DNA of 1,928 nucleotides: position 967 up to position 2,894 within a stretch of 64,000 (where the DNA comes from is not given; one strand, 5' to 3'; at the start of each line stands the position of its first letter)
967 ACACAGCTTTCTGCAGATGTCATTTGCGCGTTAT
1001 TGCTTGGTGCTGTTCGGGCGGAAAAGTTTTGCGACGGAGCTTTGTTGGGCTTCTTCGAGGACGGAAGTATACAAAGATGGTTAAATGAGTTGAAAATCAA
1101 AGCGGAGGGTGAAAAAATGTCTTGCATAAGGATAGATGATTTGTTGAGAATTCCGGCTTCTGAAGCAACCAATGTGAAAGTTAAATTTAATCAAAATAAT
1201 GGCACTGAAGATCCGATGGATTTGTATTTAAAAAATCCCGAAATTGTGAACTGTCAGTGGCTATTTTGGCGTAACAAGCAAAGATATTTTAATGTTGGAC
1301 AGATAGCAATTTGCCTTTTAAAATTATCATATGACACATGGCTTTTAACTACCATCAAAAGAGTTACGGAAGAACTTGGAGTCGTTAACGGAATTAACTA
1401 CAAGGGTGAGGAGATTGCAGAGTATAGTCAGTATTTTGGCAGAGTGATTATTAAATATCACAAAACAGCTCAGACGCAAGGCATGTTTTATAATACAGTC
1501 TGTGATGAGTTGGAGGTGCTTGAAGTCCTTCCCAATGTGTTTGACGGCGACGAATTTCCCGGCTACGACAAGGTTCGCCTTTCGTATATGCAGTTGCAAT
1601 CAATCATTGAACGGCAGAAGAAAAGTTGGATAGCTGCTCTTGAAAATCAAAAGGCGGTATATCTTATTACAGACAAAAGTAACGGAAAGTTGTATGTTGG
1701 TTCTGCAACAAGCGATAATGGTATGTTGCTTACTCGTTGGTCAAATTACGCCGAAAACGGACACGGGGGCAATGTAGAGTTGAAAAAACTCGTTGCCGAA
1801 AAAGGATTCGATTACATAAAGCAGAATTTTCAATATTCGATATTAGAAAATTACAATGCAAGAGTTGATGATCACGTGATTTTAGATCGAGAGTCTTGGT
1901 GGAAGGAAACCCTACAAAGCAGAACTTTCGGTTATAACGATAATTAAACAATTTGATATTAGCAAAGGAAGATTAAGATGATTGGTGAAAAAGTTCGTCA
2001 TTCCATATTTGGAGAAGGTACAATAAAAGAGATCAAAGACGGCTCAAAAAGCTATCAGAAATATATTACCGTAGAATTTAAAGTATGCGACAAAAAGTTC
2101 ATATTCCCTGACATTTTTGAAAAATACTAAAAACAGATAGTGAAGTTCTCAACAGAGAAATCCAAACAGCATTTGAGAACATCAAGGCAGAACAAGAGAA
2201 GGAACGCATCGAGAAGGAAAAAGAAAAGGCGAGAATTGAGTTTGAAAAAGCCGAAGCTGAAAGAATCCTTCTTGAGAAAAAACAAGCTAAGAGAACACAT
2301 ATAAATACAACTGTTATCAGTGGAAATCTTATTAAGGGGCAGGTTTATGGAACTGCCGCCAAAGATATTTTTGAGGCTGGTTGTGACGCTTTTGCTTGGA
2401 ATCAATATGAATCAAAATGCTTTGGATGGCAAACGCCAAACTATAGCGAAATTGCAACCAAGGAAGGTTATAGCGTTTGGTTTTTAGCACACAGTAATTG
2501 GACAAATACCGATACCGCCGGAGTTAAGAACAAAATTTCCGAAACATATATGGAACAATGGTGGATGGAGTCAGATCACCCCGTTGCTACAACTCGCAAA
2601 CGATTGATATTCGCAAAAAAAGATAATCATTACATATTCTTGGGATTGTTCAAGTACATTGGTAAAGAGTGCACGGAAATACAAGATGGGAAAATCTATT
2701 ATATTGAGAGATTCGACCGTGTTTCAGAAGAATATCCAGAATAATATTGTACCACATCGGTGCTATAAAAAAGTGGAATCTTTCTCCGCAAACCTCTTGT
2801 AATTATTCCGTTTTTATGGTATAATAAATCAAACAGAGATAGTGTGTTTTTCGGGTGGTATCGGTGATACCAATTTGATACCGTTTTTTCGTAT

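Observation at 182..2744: toxN heads a tight three-gene operon with a GIY-YIG fusion protein and an uncharacterised third gene: candidate composite defence module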

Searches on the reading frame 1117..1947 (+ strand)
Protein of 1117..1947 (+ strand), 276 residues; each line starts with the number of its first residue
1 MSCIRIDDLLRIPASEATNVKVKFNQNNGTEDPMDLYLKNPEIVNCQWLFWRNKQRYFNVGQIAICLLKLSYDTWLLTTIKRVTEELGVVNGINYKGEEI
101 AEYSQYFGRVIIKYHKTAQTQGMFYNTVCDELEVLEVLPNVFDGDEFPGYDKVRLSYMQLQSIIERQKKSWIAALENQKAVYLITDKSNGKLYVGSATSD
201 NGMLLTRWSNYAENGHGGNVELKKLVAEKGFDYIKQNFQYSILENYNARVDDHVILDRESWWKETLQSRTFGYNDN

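Call 97: search_dna_similar(query=window:1117-1947:+, collection=phages, mode=protein, max_rows=15)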
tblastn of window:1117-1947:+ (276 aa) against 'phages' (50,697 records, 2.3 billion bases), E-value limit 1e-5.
Records with a match: 3; places in all: 3; records where one place covers at least 80% of the query: 0.
Best place of each record, by identity: <60% 3.
By first word of the organism name: Klebsiella 2; Bacteriophage 1.
By host as written in the record: Klebsiella pneumoniae ST13-OXA48 1; Klebsiella pneumoniae subsp. pneumoniae LC-1825/18 1; - 1.
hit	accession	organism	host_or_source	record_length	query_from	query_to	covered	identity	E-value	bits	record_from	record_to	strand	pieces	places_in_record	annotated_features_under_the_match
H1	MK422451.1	Klebsiella phage ST13-OXA48phi12.3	Klebsiella pneumoniae ST13-OXA48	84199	100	276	64%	34.8%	4e-21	99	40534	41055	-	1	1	GIY-YIG nuclease family protein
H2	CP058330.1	Klebsiella phage vB_Kpn_1825-KPC53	Klebsiella pneumoniae subsp. pneumoniae ...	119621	100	276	64%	34.8%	4e-21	99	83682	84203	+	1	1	record has no annotation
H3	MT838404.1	Bacteriophage sp.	human fecal samples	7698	170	276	39%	40.4%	1e-13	76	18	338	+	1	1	record has no annotation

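Call 98: search_dna_similar(query=window:1117-1947:+, collection=plasmids, mode=protein, max_rows=15)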
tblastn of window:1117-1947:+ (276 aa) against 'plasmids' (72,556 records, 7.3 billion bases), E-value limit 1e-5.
Records with a match: 423; places in all: 427; records where one place covers at least 80% of the query: 207.
Best place of each record, by identity: 60-80% 5; <60% 418.
By first word of the organism name: Klebsiella 205; Enterobacter 69; Bacillus 33; Lactiplantibacillus 14; Pediococcus 7; Acinetobacter 7; Alteromonas 7; Sphingobium 7; Lactobacillus 6; Escherichia 6; and 39 more.
By predicted mobility (MOB-suite, as given by PLSDB): non-mobilizable 258; conjugative 116; mobilizable 49.
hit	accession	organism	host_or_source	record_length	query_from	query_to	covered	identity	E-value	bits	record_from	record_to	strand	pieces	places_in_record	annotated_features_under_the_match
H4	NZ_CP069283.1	Lactiplantibacillus plantarum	Cell,Ripening beef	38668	4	276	99%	61.5%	3e-107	347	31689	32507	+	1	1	GIY-YIG nuclease family protein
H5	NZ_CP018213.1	Lactiplantibacillus plantarum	cell culture,kimchi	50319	4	276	99%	61.5%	3e-107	347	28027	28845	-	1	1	GIY-YIG nuclease family protein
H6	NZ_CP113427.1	Lactiplantibacillus plantarum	pure culture,Chinese sauerkraut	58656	4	276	99%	58.9%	4e-102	333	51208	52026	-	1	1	GIY-YIG nuclease family protein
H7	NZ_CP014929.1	Secundilactobacillus paracollinoides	cell culture,pilsner beer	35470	3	276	99%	58.3%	8e-100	326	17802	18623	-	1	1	GIY-YIG nuclease family protein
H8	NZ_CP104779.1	Pediococcus inopinatus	single cell,kimcihi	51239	3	276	99%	58.3%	9e-100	326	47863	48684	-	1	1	GIY-YIG nuclease family protein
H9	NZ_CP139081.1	Pediococcus inopinatus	single cell,Skate kimchi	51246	3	276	99%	58.3%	9e-100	326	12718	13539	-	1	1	GIY-YIG nuclease family protein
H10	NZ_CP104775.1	Pediococcus inopinatus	single cell,kimchi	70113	3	276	99%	58.3%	9e-100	326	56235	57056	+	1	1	GIY-YIG nuclease family protein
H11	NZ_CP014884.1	Loigolactobacillus backii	cell culture,brewery environment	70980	3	276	99%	58.3%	9e-100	326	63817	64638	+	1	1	GIY-YIG nuclease family protein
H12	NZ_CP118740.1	Pediococcus pentosaceus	mixed culture,Fermented cherry juice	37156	3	276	99%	58.3%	3e-99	324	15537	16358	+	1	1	GIY-YIG nuclease family protein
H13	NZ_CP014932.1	Secundilactobacillus paracollinoides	cell culture,pilsner beer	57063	4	276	99%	58.5%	2e-102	333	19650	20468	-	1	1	GIY-YIG nuclease family protein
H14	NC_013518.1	Sebaldella termitidis ATCC 33386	-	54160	13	276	96%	60.2%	8e-106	343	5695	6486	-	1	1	GIY-YIG nuclease family protein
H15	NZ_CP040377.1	Lactiplantibacillus plantarum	cell culture,Angelica gigas Nakai root ...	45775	3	276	99%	58.0%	2e-99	325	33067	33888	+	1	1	GIY-YIG nuclease family protein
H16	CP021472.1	Pediococcus pentosaceus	cell culture,food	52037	3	276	99%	58.0%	4e-99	324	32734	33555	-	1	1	hypothetical protein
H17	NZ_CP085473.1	Pediococcus pentosaceus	kimchi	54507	3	276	99%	58.0%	4e-99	324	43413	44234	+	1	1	GIY-YIG nuclease family protein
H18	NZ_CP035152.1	Pediococcus acidilactici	cell culture,food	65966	3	276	99%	57.6%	3e-98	322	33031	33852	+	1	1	GIY-YIG nuclease family protein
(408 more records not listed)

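Call 99: get_annotated_region(hit=H4, flank=5000)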
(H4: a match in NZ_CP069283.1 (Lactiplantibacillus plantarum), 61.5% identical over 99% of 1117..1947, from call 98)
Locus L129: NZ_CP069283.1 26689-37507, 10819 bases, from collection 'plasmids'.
description: Lactiplantibacillus plantarum strain KM2 plasmid pKM2-1, complete sequence
organism: Lactiplantibacillus plantarum (NCBI taxid 1590)
taxonomy: Bacteria; Bacillota; Bacilli; Lactobacillales; Lactobacillaceae; Lactiplantibacillus; Lactiplantibacillus plantarum
host: -; source: Cell,Ripening beef; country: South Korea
typing (MOB-suite, as given by PLSDB): mobilizable; replicon rep_cluster_731; relaxase MOBQ,MOBQ
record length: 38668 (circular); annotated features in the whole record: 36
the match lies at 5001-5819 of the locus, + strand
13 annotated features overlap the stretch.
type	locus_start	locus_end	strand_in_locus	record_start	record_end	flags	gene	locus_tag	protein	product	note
CDS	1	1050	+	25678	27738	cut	mobQ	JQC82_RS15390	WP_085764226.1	MobQ family relaxase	-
CDS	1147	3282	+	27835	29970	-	topB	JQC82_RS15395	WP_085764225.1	type IA DNA topoisomerase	GO:0006265 - DNA topological change [Evidence IEA]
CDS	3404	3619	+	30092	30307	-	-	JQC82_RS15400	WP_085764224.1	hypothetical protein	-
CDS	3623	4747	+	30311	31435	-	-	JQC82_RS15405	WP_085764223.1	ArdC-like ssDNA-binding domain-containing protein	-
CDS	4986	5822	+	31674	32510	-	-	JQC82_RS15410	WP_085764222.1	GIY-YIG nuclease family protein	-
CDS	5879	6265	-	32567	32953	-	-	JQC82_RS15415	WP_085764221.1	hypothetical protein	-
CDS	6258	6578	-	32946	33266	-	-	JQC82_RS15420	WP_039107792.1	hypothetical protein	-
CDS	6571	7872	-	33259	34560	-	-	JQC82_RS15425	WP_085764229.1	Y-family DNA polymerase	-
CDS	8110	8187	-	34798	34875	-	-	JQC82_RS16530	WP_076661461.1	putative holin-like toxin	-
CDS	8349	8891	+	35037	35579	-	-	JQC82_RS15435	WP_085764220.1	Pycsar system effector family protein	-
CDS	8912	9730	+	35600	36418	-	-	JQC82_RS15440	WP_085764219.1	adenylate/guanylate cyclase domain-containing protein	GO:0009190 - cyclic nucleotide biosynthetic process [Evidence IEA]; GO:0035556 - intracellular signal transduction ...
CDS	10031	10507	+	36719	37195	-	-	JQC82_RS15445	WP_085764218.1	hypothetical protein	-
CDS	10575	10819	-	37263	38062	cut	-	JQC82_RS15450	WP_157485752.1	IS5 family transposase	-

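Call 100: get_annotated_region(hit=H14, flank=5000)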
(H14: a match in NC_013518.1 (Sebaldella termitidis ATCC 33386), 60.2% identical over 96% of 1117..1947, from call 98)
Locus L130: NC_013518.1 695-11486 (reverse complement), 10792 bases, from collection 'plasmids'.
description: Sebaldella termitidis ATCC 33386 plasmid pSTERM01, complete sequence
organism: Sebaldella termitidis ATCC 33386 (NCBI taxid 526218)
taxonomy: Bacteria; Fusobacteriota; Fusobacteriia; Fusobacteriales; Leptotrichiaceae; Sebaldella; Sebaldella termitidis; Sebaldella termitidis ATCC 33386
host: -; source: -; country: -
typing (MOB-suite, as given by PLSDB): non-mobilizable; replicon rep_cluster_1646
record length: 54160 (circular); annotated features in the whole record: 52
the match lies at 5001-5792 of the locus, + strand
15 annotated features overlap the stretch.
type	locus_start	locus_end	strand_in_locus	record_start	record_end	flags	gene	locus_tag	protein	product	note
CDS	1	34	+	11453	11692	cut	-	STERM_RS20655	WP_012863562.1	hypothetical protein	-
CDS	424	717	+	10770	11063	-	-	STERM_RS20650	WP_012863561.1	hypothetical protein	-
CDS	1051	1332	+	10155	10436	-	-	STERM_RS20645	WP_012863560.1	ribbon-helix-helix protein, CopG family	GO:0006355 - regulation of DNA-templated transcription [Evidence IEA]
CDS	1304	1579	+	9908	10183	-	-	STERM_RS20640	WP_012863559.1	type II toxin-antitoxin system RelE/ParE family toxin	-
CDS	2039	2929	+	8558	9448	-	-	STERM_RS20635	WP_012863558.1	zincin-like metallopeptidase domain-containing protein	-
CDS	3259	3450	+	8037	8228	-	-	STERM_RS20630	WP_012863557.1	hypothetical protein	-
CDS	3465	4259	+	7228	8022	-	-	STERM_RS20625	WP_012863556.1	ParA family protein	-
CDS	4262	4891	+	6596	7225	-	-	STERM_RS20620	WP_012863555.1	hypothetical protein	-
CDS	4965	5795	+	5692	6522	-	-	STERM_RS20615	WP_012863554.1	GIY-YIG nuclease family protein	-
CDS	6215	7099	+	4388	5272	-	-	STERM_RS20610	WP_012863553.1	hypothetical protein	-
CDS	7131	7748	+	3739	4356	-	-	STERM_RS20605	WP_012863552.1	hypothetical protein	-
CDS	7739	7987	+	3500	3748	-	-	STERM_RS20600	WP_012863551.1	hypothetical protein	-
CDS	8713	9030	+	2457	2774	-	-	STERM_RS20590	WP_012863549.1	hypothetical protein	-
CDS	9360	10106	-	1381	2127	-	-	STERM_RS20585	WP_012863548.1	Shedu immune nuclease family protein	-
CDS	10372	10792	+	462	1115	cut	-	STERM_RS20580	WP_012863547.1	recombinase family protein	GO:0006310 - DNA recombination [Evidence IEA]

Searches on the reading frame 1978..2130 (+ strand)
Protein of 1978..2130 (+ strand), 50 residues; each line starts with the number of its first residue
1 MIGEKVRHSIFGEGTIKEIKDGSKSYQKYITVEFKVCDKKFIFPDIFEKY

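Call 4: search_protein_families(library=pfam, proteins=[window:1978-2130:+], max_evalue=1)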
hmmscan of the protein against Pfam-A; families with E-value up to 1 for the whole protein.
window:1978-2130:+ (50 aa): 2 families
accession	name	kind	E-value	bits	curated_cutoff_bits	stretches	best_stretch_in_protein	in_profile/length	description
PF21196.3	PcrA_UvrD_tudor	-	0.00048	20.4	23.9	1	2-27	1-26/48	PcrA/UvrD tudor domain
PF02559.22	CarD_TRCF_RID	-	0.046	14.2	23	1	2-41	3-43/57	CarD-like/TRCF RID domain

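Call 9: search_protein_families(library=padloc, proteins=[window:1978-2130:+], max_evalue=1)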
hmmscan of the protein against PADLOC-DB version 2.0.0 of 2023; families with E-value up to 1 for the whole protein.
window:1978-2130:+ (50 aa): 0 families

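Call 10: search_protein_families(library=ncbifam, proteins=[window:1978-2130:+], max_evalue=1)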
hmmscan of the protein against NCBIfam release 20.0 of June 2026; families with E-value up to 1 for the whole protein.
window:1978-2130:+ (50 aa): 3 families
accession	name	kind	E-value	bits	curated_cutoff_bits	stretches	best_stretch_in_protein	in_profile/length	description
NF008743.0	PRK11773.1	equivalog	0.0049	15.3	965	1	2-42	672-710/720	DNA helicase II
TIGR01075.1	uvrD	equivalog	0.025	12.9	1144.45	1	2-36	669-701/715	DNA helicase II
TIGR01073.1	pcrA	equivalog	0.093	11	911.2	1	2-42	679-717/725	DNA helicase PcrA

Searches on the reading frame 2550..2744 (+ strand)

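Call 4: search_protein_families(library=pfam, proteins=[window:2550-2744:+], max_evalue=1)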
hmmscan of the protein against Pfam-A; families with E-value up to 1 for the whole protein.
window:2550-2744:+ (64 aa): 1 family
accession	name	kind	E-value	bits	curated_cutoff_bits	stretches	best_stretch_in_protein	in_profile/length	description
PF11529.14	AvrL567-A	-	0.21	12.2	27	1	14-43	26-55/127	Melampsora lini avirulence protein AvrL567-A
